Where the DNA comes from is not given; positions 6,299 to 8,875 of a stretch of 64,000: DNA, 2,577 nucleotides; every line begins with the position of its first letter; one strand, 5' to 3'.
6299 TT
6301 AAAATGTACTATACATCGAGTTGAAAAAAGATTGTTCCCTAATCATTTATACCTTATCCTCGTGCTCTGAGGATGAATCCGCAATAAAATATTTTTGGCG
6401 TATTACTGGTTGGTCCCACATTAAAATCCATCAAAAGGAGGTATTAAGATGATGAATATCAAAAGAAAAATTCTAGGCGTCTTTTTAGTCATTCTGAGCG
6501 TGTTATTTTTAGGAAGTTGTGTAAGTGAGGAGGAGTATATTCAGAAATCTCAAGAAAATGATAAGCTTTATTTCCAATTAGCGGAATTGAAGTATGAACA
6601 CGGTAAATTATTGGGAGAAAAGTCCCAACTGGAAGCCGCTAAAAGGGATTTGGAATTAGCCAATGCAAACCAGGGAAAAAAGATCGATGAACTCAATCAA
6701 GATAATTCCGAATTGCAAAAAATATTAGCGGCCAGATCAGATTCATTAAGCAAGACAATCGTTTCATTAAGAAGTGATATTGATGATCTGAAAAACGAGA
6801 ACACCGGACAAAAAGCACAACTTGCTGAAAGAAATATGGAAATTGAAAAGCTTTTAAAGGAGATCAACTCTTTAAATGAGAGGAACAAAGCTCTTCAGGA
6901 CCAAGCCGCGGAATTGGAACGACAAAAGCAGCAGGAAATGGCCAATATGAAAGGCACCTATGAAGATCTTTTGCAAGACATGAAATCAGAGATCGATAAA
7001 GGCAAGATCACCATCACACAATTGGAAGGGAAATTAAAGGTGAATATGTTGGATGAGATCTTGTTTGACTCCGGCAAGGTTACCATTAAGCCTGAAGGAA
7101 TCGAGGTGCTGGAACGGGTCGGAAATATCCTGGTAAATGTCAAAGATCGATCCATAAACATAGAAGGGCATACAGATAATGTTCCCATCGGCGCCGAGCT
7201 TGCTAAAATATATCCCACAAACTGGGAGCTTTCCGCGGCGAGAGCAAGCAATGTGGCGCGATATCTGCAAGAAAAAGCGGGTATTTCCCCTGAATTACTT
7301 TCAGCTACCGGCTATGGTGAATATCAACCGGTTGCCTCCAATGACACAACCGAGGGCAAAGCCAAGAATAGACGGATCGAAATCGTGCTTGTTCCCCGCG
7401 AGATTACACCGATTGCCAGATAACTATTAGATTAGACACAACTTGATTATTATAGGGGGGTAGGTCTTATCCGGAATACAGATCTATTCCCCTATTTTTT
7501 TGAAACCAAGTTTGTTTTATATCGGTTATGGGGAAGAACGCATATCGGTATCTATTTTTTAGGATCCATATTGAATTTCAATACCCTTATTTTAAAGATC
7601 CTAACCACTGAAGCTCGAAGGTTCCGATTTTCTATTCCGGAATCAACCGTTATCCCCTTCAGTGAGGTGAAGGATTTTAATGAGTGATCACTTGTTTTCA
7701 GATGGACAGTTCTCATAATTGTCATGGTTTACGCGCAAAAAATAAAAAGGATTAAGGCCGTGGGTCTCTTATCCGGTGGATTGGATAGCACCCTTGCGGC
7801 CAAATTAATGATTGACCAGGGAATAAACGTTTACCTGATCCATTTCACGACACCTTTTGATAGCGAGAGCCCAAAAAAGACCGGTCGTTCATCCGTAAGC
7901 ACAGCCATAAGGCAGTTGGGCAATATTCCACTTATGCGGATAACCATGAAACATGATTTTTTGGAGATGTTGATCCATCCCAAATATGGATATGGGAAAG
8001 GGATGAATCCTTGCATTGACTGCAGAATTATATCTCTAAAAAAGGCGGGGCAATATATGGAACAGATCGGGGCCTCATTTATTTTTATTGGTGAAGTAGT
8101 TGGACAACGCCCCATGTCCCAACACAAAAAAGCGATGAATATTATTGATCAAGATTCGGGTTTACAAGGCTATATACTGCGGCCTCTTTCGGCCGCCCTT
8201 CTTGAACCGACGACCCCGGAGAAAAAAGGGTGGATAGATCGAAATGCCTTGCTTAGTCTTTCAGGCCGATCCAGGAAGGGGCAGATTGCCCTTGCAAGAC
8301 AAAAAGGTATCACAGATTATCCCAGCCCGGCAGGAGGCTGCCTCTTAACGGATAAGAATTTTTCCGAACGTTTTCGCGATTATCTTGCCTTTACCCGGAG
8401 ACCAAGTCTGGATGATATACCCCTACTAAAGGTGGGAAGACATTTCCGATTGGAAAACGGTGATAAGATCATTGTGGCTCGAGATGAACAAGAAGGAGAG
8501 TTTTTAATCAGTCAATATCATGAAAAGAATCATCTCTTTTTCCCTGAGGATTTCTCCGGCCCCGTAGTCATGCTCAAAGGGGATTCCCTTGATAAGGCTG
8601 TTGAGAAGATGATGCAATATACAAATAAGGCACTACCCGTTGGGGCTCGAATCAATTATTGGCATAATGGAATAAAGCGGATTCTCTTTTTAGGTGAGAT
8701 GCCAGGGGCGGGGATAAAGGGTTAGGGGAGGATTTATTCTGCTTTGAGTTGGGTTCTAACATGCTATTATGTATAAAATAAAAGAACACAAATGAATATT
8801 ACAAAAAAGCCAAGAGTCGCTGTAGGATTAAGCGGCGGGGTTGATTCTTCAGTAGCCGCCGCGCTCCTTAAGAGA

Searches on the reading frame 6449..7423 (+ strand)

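Call 45: search_protein_families(library=pfam, proteins=[window:6449-7423:+], max_evalue=0.001)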
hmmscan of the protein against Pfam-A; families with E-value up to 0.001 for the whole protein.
window:6449-7423:+ (324 aa): 2 families
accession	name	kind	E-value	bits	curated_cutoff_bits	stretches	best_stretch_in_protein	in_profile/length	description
PF00691.25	OmpA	-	8.9e-22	77.7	27.2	1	205-308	1-98/98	OmpA family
PF08614.16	ATG16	-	1.2e-05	26.1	33.7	1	45-197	18-175/200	Autophagy protein 16 (ATG16)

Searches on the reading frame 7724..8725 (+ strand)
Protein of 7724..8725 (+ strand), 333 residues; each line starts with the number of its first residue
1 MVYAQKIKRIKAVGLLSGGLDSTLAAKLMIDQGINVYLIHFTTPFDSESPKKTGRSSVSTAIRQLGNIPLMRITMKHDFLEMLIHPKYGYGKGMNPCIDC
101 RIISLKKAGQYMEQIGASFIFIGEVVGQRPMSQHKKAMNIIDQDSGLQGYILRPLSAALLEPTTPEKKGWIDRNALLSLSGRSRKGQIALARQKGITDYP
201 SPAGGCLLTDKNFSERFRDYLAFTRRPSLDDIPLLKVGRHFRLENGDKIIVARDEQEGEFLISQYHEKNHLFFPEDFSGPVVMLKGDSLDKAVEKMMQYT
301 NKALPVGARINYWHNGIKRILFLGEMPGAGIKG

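Call 45: search_protein_families(library=pfam, proteins=[window:7724-8725:+], max_evalue=0.001)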
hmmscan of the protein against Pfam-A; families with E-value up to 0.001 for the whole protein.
window:7724-8725:+ (333 aa): 4 families
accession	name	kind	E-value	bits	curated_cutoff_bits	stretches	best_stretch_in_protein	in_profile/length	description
PF18297.6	NFACT-R_2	-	4.4e-12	46.5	26.9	1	238-293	1-56/104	NFACT protein RNA binding domain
PF02568.20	ThiI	-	1.9e-10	41.1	20.5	1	11-155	5-144/197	Thiamine biosynthesis protein (ThiI)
PF03054.22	tRNA_Me_trans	-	3.2e-08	33.9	20.6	1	13-161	4-163/202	tRNA methyl transferase HUP domain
PF06508.19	QueC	-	0.00048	20.1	22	1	11-42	1-32/210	Queuosine biosynthesis protein QueC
